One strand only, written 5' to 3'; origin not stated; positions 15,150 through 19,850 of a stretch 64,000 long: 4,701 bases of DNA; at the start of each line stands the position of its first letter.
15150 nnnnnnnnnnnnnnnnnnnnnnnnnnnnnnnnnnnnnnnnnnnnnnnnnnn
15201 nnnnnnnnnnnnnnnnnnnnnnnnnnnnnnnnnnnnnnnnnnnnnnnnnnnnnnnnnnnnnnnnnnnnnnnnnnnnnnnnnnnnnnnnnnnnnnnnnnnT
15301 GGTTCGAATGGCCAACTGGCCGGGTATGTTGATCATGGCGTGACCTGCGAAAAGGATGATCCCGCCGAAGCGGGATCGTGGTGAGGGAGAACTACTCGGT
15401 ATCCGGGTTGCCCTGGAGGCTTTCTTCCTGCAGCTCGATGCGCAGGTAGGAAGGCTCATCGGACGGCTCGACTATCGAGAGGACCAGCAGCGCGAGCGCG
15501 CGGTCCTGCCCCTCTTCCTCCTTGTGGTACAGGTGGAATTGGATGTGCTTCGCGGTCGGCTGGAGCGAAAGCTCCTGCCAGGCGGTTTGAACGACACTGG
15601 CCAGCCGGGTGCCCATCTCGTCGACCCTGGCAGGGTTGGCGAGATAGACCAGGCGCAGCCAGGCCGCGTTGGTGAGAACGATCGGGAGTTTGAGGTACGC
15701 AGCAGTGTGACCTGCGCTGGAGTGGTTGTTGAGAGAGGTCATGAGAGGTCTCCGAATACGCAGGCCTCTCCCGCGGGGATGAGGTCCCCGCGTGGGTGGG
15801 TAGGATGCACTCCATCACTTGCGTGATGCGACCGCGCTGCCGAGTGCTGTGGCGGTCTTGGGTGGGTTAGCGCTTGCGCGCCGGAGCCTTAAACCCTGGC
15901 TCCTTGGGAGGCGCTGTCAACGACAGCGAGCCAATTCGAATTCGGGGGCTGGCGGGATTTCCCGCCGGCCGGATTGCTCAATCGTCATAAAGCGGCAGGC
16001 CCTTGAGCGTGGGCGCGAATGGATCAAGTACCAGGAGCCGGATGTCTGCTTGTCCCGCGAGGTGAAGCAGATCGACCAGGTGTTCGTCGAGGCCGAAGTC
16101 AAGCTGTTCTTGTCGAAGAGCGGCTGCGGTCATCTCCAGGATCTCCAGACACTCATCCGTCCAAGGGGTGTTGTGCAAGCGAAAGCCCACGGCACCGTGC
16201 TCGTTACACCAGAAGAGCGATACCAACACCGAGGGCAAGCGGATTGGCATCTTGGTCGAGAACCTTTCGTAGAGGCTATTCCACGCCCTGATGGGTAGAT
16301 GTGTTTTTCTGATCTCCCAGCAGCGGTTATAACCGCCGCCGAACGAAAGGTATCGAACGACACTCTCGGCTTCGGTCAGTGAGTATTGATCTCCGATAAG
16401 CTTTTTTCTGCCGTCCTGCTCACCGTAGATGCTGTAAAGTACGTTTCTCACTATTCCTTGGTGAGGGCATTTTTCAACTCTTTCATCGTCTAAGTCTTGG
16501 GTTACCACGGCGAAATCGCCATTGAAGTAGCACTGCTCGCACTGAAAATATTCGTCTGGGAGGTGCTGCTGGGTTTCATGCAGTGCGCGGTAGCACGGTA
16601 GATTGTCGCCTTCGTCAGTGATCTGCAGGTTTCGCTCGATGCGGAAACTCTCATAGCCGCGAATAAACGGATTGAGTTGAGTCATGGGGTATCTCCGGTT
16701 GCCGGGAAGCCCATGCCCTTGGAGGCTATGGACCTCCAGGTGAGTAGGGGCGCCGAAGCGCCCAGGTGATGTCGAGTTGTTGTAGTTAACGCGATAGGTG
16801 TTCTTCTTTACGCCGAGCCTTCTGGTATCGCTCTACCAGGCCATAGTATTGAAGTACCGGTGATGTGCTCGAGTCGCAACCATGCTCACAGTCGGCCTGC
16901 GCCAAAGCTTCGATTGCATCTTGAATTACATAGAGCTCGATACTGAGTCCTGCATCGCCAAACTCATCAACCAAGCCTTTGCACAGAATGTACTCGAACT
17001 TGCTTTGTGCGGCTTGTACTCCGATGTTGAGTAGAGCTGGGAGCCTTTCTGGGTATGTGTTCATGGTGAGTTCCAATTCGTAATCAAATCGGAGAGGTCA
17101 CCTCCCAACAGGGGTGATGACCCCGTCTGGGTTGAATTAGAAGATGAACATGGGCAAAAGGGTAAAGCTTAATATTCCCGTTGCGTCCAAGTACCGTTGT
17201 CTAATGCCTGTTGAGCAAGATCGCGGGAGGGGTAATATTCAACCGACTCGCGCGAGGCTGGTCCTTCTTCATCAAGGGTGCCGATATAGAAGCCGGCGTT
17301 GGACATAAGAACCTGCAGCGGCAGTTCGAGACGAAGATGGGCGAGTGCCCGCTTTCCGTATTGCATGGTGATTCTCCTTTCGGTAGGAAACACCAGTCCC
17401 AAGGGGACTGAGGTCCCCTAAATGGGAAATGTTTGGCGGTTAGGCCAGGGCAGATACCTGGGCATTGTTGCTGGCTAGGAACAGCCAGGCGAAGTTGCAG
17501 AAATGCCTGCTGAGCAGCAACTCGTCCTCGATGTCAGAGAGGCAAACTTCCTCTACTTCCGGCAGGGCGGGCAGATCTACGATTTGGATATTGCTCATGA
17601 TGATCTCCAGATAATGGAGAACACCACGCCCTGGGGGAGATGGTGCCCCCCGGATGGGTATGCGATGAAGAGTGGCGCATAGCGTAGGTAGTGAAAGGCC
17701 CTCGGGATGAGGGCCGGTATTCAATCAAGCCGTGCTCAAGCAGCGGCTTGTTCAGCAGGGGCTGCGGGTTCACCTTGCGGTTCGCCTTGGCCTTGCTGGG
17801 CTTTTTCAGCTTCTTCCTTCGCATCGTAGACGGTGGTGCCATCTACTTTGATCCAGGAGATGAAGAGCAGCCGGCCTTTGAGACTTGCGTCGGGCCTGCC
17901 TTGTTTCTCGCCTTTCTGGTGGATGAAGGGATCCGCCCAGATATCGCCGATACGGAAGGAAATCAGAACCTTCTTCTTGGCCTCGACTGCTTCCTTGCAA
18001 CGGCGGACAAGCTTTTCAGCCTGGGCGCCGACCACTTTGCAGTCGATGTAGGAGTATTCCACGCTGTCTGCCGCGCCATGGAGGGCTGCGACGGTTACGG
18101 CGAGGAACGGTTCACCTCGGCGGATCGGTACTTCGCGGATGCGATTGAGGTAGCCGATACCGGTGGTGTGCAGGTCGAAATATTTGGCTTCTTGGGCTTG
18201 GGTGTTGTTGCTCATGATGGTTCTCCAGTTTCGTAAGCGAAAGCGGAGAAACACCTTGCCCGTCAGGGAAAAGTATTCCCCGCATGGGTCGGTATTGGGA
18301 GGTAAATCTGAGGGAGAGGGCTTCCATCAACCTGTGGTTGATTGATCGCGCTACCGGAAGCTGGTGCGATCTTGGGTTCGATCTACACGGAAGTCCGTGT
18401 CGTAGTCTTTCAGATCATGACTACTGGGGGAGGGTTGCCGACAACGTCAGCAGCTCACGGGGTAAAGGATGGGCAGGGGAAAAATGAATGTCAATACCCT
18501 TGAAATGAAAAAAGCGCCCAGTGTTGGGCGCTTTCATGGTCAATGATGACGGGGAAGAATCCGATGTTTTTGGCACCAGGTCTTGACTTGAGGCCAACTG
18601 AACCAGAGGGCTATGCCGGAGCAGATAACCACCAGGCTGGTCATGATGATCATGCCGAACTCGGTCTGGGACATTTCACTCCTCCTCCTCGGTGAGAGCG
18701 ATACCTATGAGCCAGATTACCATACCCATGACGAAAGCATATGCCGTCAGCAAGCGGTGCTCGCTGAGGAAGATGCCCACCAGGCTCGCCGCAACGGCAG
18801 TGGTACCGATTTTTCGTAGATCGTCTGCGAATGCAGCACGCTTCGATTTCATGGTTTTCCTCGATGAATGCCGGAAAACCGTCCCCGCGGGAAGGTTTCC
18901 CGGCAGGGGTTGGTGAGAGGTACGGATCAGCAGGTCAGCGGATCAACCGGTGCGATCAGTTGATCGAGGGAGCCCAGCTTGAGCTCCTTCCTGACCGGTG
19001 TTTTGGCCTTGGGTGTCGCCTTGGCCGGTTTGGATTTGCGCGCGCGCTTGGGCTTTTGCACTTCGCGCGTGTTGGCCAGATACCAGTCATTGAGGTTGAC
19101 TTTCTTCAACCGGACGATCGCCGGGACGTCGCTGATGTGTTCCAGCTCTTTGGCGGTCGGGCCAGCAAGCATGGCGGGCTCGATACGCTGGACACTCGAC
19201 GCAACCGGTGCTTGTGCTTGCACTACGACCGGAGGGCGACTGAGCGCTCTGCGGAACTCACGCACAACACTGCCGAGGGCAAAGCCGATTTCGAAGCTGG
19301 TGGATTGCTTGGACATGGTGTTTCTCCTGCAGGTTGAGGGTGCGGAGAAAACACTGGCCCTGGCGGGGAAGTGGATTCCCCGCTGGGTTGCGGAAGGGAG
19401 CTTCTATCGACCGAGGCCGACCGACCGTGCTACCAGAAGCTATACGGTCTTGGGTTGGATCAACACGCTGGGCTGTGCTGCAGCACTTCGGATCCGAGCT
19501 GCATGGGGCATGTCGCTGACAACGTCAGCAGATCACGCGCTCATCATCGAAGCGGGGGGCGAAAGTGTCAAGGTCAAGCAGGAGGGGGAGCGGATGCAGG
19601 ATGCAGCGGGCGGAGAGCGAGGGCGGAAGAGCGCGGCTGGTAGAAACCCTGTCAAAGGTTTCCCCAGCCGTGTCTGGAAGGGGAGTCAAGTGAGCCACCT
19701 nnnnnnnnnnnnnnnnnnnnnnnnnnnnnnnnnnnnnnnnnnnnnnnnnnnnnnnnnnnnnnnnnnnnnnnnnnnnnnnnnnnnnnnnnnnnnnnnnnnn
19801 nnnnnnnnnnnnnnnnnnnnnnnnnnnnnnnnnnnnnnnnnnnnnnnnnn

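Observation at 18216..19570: Two genes carry homologous ~260-bp upstream leader elements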

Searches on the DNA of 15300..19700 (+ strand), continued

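Call 36: search_with_rna_model(model_id=R2, sources=[window, L002, L003, L004, L005, L006, L007, L008, L009, L010, L011, L012, L013, L014, L015, L016, L017, L018, L019, L020, L021, L022, L023, L024, L025, L026, L027, L028, L029, L031, L032, L033, L034, L035, L036, L037, L038, L039, L040, L041, L042, L043, L044, L045, L046, L047, L048, L049, L050, L051, L052, L053, L054, L055, L056, L057, L058, L059, L060, L061, L062, L063, L064, L065, L066, L067, L068, L069, L070, L071, L072, L073, L074, L075, L076, L077, L078, L079, L080, L081], max_evalue=0.1, make_alignment=true)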
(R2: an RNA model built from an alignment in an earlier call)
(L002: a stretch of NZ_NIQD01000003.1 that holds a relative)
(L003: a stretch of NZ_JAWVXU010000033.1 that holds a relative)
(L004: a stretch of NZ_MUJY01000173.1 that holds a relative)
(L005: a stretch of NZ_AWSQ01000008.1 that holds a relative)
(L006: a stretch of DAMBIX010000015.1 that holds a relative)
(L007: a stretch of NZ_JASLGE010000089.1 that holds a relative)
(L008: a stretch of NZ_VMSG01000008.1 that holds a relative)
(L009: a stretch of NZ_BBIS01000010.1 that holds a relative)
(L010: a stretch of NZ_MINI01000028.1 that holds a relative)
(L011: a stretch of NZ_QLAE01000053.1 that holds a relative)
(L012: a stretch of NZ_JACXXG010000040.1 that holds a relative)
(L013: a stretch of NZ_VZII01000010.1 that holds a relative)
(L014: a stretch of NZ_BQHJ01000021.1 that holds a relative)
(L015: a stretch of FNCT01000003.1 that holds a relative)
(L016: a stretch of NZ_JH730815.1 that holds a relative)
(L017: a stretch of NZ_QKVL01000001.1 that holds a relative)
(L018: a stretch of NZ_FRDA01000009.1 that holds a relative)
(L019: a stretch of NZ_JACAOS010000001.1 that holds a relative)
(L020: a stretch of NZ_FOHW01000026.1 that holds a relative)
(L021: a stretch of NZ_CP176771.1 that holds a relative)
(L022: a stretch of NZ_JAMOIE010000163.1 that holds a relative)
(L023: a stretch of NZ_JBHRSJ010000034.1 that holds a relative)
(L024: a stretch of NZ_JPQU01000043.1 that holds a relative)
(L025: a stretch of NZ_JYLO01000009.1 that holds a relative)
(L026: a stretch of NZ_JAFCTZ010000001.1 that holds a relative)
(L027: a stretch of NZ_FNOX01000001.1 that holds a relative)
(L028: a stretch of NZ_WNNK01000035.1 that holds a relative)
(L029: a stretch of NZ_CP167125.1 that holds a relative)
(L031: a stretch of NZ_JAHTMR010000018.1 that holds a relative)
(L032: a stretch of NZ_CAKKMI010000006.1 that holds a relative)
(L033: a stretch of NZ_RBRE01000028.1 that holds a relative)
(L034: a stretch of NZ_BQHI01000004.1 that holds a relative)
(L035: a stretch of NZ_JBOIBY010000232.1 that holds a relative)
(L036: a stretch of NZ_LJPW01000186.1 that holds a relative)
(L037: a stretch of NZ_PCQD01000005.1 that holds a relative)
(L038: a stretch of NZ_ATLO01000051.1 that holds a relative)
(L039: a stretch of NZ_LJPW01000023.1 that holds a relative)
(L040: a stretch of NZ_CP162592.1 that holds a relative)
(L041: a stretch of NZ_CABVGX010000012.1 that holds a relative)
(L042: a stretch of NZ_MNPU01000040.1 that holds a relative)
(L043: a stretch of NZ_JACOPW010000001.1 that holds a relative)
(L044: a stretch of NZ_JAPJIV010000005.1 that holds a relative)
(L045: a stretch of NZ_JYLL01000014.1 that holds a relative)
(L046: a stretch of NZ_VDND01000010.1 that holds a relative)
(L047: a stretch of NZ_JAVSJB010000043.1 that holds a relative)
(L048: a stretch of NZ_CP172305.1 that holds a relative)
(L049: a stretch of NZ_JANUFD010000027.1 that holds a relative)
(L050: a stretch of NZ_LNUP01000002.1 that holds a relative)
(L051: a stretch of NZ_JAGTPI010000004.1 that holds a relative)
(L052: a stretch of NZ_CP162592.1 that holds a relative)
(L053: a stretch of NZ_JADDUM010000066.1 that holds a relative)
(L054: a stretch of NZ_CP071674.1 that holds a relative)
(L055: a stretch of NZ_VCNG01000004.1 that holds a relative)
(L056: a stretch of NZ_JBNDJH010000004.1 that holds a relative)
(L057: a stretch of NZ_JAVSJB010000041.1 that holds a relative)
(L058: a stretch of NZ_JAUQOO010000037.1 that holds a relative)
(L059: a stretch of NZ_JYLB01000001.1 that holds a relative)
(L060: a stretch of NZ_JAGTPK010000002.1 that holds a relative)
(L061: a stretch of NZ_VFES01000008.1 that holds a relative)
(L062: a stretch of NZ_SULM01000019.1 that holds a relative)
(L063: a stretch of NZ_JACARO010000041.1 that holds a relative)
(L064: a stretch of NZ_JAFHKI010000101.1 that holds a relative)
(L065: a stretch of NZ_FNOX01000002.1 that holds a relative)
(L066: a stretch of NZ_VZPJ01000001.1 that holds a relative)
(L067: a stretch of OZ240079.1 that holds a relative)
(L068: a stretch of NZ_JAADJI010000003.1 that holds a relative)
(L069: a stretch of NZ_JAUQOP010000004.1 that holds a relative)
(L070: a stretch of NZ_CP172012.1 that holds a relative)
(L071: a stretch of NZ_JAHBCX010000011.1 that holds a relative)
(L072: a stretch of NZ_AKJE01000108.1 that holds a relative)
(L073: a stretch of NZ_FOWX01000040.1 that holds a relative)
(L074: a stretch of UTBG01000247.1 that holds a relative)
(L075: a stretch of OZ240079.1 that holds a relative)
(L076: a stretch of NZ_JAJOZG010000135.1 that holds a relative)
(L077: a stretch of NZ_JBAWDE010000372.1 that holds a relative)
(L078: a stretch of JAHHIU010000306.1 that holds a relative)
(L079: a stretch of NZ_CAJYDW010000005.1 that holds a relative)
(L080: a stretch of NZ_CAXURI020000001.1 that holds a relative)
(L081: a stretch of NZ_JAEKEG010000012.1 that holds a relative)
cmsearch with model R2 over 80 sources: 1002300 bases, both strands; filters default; matches with E-value up to 0.1: 210.
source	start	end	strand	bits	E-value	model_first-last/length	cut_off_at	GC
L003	4824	4899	+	97.1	1.5e-21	1-75/75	no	0.55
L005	4835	4910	+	97.1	1.5e-21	1-75/75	no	0.55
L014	4839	4914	+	95.6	3.6e-21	1-75/75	no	0.57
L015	4821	4896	+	95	4.9e-21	1-75/75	no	0.55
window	19314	19390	-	91.2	4.5e-20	1-75/75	no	0.61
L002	4825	4901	+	91.2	4.5e-20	1-75/75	no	0.61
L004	2347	2423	+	87.1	5e-19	1-75/75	no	0.56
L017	4878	4954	+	86.8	6.1e-19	1-75/75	no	0.49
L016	4926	5000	+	85.8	1.1e-18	1-75/75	no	0.57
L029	4952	5026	+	85.5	1.3e-18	1-75/75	no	0.57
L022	1812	1886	+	82.5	7.2e-18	1-75/75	no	0.59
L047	372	447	+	81.8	1.1e-17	1-75/75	no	0.61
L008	4894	4968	+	81.1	1.7e-17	1-75/75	no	0.59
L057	370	445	+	81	1.8e-17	1-75/75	no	0.59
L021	4979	5052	+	80.3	2.7e-17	1-75/75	no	0.58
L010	4877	4953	+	80.2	2.9e-17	1-75/75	no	0.48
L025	4980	5053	+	80.1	3e-17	1-75/75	no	0.57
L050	4506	4579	+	79.8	3.5e-17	1-75/75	no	0.64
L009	4877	4953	+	78.6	7e-17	1-75/75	no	0.49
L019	4962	5036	+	78.3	8.6e-17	1-75/75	no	0.57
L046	3944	4019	+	77.8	1.1e-16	1-75/75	no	0.59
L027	4978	5051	+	77.8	1.2e-16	1-75/75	no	0.57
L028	4978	5050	+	76.9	2e-16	1-75/75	no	0.6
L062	4492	4567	+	76.7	2.2e-16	1-75/75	no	0.59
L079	4490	4563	+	76.5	2.4e-16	1-75/75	no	0.59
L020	4941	5013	+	73.8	1.2e-15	1-75/75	no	0.56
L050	3703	3774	+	71.3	5.1e-15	1-75/75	no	0.61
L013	4858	4934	+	70.8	6.6e-15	1-75/75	no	0.57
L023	4837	4912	+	66.8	6.9e-14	1-75/75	no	0.55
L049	3559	3629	+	66.2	1e-13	1-75/75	no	0.56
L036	1627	1694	+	64.8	2.3e-13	1-75/75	no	0.57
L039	1626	1693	+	64.8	2.3e-13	1-75/75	no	0.57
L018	4935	5002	+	61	2.1e-12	1-75/75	no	0.57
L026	5371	5443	+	57.1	2e-11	1-75/75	no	0.59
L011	4551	4619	+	51.2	6.2e-10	1-75/75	no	0.57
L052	5922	6000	+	51.1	6.7e-10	1-75/75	no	0.61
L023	5925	6003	+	50.5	9.2e-10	1-75/75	no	0.52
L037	5916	6000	+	50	1.3e-09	1-75/75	no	0.52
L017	5927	6003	+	49.8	1.4e-09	1-75/75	no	0.51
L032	5929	6003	+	49.6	1.6e-09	1-75/75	no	0.6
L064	5929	6003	+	49.3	1.9e-09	1-75/75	no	0.57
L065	5929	6003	+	49.3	1.9e-09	1-75/75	no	0.57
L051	5929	6003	+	49.2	2.1e-09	1-75/75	no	0.61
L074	770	844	+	49.2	2.1e-09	1-75/75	no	0.61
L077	5929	6003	+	49.2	2.1e-09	1-75/75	no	0.61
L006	4242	4310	+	48.5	3.1e-09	1-75/75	no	0.57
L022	2789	2868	+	48.1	3.7e-09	1-75/75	no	0.5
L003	5922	6000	+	47.7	4.8e-09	1-75/75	no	0.51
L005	5922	6000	+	47.3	6e-09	1-75/75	no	0.51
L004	3128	3205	+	47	7.1e-09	1-75/75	no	0.54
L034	5929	6003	+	46.8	7.9e-09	1-75/75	no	0.61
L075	5929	6003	+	46.3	1.1e-08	1-75/75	no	0.63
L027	5923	6003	+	46.3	1.1e-08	1-75/75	no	0.52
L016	5921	6000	+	45.7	1.5e-08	1-75/75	no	0.47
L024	5802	5878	+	45.7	1.6e-08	1-75/75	no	0.57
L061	5929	6003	+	45.7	1.6e-08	1-75/75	no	0.64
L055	5929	6003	+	45.4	1.9e-08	1-75/75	no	0.63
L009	5926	6003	+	45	2.3e-08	1-75/75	no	0.53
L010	5926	6003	+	45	2.3e-08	1-75/75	no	0.53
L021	5924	6003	+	44.7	2.8e-08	1-75/75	no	0.51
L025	5924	6003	+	44.7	2.8e-08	1-75/75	no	0.51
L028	5921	6000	+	44.5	3.1e-08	1-75/75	no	0.51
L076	5929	6003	+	44.3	3.4e-08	1-75/75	no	0.61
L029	5921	6000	+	44.1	3.9e-08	1-75/75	no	0.51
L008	5924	6003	+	44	4.1e-08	1-75/75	no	0.5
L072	5929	6003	+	44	4.1e-08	1-75/75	no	0.63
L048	5132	5207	+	43.7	4.8e-08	1-75/75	no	0.55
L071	5928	6003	+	43.5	5.5e-08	1-75/75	no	0.61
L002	5925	6003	+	43.3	6.1e-08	1-75/75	no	0.52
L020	5927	6006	+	43.3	6.3e-08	1-75/75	no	0.59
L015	5922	6000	+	43.1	7.2e-08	1-75/75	no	0.51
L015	7490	7560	+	43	7.2e-08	1-75/75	no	0.62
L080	5929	6003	+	42.8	8.2e-08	1-75/75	no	0.59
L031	5929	6003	+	42.7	8.9e-08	1-75/75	no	0.61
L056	5930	6003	+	42.6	9.5e-08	1-75/75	no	0.62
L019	5924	6003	+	42.4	1.1e-07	1-75/75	no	0.51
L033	5930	6003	+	42.2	1.2e-07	1-75/75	no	0.65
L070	5929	6003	+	42.1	1.3e-07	1-75/75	no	0.6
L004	4039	4104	+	41.8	1.5e-07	1-75/75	no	0.61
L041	5929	6003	+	41.6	1.7e-07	1-75/75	no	0.61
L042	5929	6003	+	41.6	1.7e-07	1-75/75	no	0.61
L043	5929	6003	+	41.6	1.7e-07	1-75/75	no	0.61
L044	5929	6003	+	41.6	1.7e-07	1-75/75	no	0.61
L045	5929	6003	+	41.6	1.7e-07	1-75/75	no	0.61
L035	604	678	+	41.1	2.3e-07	1-75/75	no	0.63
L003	7954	8024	+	40.6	3e-07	1-75/75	no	0.63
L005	7954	8024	+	40.6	3e-07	1-75/75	no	0.63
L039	2615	2692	+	39.8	4.8e-07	1-75/75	no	0.51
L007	5920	6000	+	39.8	4.9e-07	1-75/75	no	0.51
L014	5925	6003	+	39.7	5.2e-07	1-75/75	no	0.52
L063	5928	6003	+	39.6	5.3e-07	1-75/75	no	0.58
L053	5929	6003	+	39.6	5.5e-07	1-75/75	no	0.6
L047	2454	2533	+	39.5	5.8e-07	1-75/75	no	0.55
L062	5924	6003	+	39.5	5.8e-07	1-75/75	no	0.55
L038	5924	6000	+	39.3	6.3e-07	1-75/75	no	0.53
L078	5928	6003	+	39.2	6.9e-07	1-75/75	no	0.59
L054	5927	6003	+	39.1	7.3e-07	1-75/75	no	0.64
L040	5928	6003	+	39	7.8e-07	1-75/75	no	0.58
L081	5929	6003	+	39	7.9e-07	1-75/75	no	0.61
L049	5923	6003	+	38.5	1e-06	1-75/75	no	0.51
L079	5924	6003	+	38.4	1.1e-06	1-75/75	no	0.54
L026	10378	10452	+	38.4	1.1e-06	1-75/75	no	0.53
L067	5931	6003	+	38.4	1.1e-06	1-75/75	no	0.62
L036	2351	2428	+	38.3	1.2e-06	1-75/75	no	0.51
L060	5930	6003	+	38.3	1.2e-06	1-75/75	no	0.62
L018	5926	6003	+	37.9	1.5e-06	1-75/75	no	0.51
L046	5924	6003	+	37.7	1.6e-06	1-75/75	no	0.56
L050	5924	6003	+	37.7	1.6e-06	1-75/75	no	0.56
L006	5929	6000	+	36.9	2.6e-06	1-75/75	no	0.61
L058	5150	5222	+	36.7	2.9e-06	1-75/75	no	0.64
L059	5931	6003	+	36.7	2.9e-06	1-75/75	no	0.64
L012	1126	1197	+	36.3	3.6e-06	1-75/75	no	0.6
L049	4420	4492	+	35.7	5.1e-06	1-75/75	no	0.59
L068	5931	6003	+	35.5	6.1e-06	1-75/75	no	0.64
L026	5933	6009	+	35.3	6.6e-06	1-75/75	no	0.55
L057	2494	2573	+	35.3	6.8e-06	1-75/75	no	0.56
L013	5926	6003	+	35.2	7.2e-06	1-75/75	no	0.51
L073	5726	5803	+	34.7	9.3e-06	1-75/75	no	0.64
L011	5929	6000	+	34.3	1.2e-05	1-75/75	no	0.57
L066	5931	6003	+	33.2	2.3e-05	1-75/75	no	0.59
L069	5929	6003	+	31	8.1e-05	1-75/75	no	0.57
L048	5926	6003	+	30.8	9.2e-05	1-75/75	no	0.54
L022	3446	3509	+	30.3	0.00013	1-75/75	no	0.5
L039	3899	3965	+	30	0.00015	1-75/75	no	0.6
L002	10220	10284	+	29.9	0.00015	1-75/75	no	0.68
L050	6574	6648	+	29.9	0.00016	1-75/75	no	0.6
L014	10475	10536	+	29.7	0.00017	1-75/75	no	0.69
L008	10342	10418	+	29.3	0.00022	1-75/75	no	0.57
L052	6562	6626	+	28.3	0.00039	1-75/75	no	0.63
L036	3313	3379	+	28.2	0.00043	1-75/75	no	0.61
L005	12044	12120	+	27.7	0.00057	1-75/75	no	0.64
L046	6542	6617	+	27.6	0.00058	1-75/75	no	0.59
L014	6560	6626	+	27.4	0.00066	1-75/75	no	0.54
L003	12044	12120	+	27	0.00082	1-75/75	no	0.64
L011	7150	7205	+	26.8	0.00093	1-75/75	no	0.54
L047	3072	3145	+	26.5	0.0011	1-75/75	no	0.59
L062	6542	6615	+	26.5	0.0011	1-75/75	no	0.59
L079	6542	6615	+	26.5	0.0011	1-75/75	no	0.59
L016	7038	7104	+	26.4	0.0012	1-75/75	no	0.6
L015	6870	6938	+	25.9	0.0016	1-75/75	no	0.65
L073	7046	7111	+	25.7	0.0018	1-75/75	no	0.62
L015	6546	6613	+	25.7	0.0018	1-75/75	no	0.54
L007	7680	7741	+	25.4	0.0021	1-75/75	no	0.6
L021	6582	6645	+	25.4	0.0022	1-75/75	no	0.58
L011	9764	9830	+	25.3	0.0023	1-75/75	no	0.6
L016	6600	6666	+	25.1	0.0026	1-75/75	no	0.6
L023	6536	6603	+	24.7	0.0032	1-75/75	no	0.66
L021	7156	7220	+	24.6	0.0034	1-75/75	no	0.55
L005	7334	7403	+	24.2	0.0044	1-75/75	no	0.63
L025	7145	7207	+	24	0.0047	1-75/75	no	0.59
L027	7145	7207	+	24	0.0047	1-75/75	no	0.59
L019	6594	6659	+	24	0.0049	1-75/75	no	0.48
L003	6579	6642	+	23.8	0.0053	1-75/75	no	0.55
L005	6579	6642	+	23.8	0.0053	1-75/75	no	0.55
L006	9739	9805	+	23.8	0.0053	1-75/75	no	0.61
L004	4779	4840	+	23.7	0.0059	1-75/75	no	0.58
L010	7296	7354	+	23.6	0.006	1-75/75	no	0.49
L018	7201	7267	+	23.6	0.006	1-75/75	no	0.6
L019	7037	7103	+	23.4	0.0069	1-75/75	no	0.63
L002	5303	5365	+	23.4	0.0071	1-75/75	no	0.6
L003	7334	7404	+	23.3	0.0072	1-75/75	no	0.63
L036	871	943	+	22.6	0.011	1-75/75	no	0.49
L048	6534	6601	+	22.6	0.011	1-75/75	no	0.54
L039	870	942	+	22.5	0.011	1-75/75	no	0.49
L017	11288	11358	+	22.5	0.012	1-75/75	no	0.62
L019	10901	10975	+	22.5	0.012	1-75/75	no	0.61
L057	3112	3185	+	22.5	0.012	1-75/75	no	0.58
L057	7407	7471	+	22.4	0.012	1-75/75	no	0.62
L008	6593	6654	+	22.4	0.013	1-75/75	no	0.52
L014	5304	5364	+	21.9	0.016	1-75/75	no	0.57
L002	6568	6629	+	21.9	0.017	1-75/75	no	0.6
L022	3876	3939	+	21.8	0.018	1-75/75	no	0.59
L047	6967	7031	+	21.8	0.018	1-75/75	no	0.66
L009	7595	7655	+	21.7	0.019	1-75/75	no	0.56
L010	7460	7520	+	21.7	0.019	1-75/75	no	0.56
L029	6969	7031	+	21.6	0.02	1-75/75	no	0.56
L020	10450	10524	+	21.5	0.02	1-75/75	no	0.53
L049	6604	6670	+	21.5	0.021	1-75/75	no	0.58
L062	4998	5066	+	21.5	0.021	1-75/75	no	0.55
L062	7068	7132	+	21.3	0.023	1-75/75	no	0.52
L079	7068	7132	+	21.3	0.023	1-75/75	no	0.52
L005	5290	5354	+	21.3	0.023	1-75/75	no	0.58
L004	3774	3842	+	21.3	0.024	1-75/75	no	0.52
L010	12152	12222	+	21.2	0.025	1-75/75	no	0.55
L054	6948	7015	+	21.1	0.026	1-75/75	no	0.62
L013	11526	11595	+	21.1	0.027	1-75/75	no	0.59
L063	6947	7013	+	21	0.029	1-75/75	no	0.63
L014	7013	7074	+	20.8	0.03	1-75/75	no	0.63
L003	5281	5343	+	20.5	0.037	1-75/75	no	0.59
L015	9376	9426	+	20.3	0.042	1-75/75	no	0.75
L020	8266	8327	+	20.2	0.045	1-75/75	no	0.66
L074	1787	1854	+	20.1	0.048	1-75/75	no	0.66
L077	6946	7013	+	20.1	0.048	1-75/75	no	0.66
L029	6541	6603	+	20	0.051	1-75/75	no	0.51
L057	2139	2197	+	19.9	0.053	1-75/75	no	0.64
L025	6542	6603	+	19.8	0.055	1-75/75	no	0.55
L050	7752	7815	+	19.6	0.063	1-75/75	no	0.62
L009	12292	12362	+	19.6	0.064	1-75/75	no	0.56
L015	5277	5341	+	19.5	0.067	1-75/75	no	0.57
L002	6800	6861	+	19.4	0.071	1-75/75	no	0.53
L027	8602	8664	+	19.3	0.077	1-75/75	no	0.7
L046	4450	4517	+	19.2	0.077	1-75/75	no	0.57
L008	8148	8213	+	19.1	0.085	1-75/75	no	0.67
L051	6947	7013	+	18.8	0.099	1-75/75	no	0.7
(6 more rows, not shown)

Alignment A7: 150 matches aligned to the model, 120 columns, each read 5' to 3' on its own strand. Consensus structure (alignment columns), stored with it:
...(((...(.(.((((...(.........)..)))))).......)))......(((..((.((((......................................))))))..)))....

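Call 42: search_dna_similar(query=window:18213-18490:-, collection=plasmids, mode=distant, max_rows=40, rows=spread, max_evalue=0.001)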
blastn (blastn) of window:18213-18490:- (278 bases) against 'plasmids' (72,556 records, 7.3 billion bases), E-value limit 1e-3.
Records with a match: 8; places in all: 14; records where one place covers at least 80% of the query: 6.
Best place of each record, by identity: >=99% 3; 95-99% 3; 60-80% 2.
By first word of the organism name: Pseudomonas 7; Stutzerimonas 1.
By predicted mobility (MOB-suite, as given by PLSDB): conjugative 4; non-mobilizable 4.
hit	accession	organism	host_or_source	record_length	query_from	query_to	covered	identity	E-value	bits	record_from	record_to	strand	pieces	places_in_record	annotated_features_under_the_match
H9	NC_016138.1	Pseudomonas aeruginosa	-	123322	1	278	100%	100.0%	9e-140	502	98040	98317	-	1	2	STY4534 family ICE replication protein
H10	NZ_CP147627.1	Pseudomonas aeruginosa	Homo sapiens,bloodstream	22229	1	278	100%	99.6%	4e-138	498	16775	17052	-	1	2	STY4534 family ICE replication protein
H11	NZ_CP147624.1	Pseudomonas aeruginosa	Homo sapiens,bloodstream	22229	1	278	100%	99.6%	4e-138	498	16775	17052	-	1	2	STY4534 family ICE replication protein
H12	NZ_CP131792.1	Pseudomonas aeruginosa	Homo sapiens,culture,blood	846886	1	278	100%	98.6%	8e-134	482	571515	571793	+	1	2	STY4534 family ICE replication protein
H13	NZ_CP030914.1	Pseudomonas aeruginosa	Homo sapiens,sputum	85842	1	278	100%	97.8%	4e-131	473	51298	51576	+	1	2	STY4534 family ICE replication protein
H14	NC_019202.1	Pseudomonas aeruginosa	airways of a cystic fibrosis patient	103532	20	278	93%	96.9%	5e-118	430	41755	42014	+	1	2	STY4534 family ICE replication protein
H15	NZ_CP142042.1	Pseudomonas veronii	cell culture,ground water from aniline ...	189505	40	278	77%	78.4%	2e-14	160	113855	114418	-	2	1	hypothetical protein | STY4534 family ICE replication protein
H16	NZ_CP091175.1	Stutzerimonas stutzeri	cell culture,wwtp active sludge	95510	38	152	41%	72.2%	5e-4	52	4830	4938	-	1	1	none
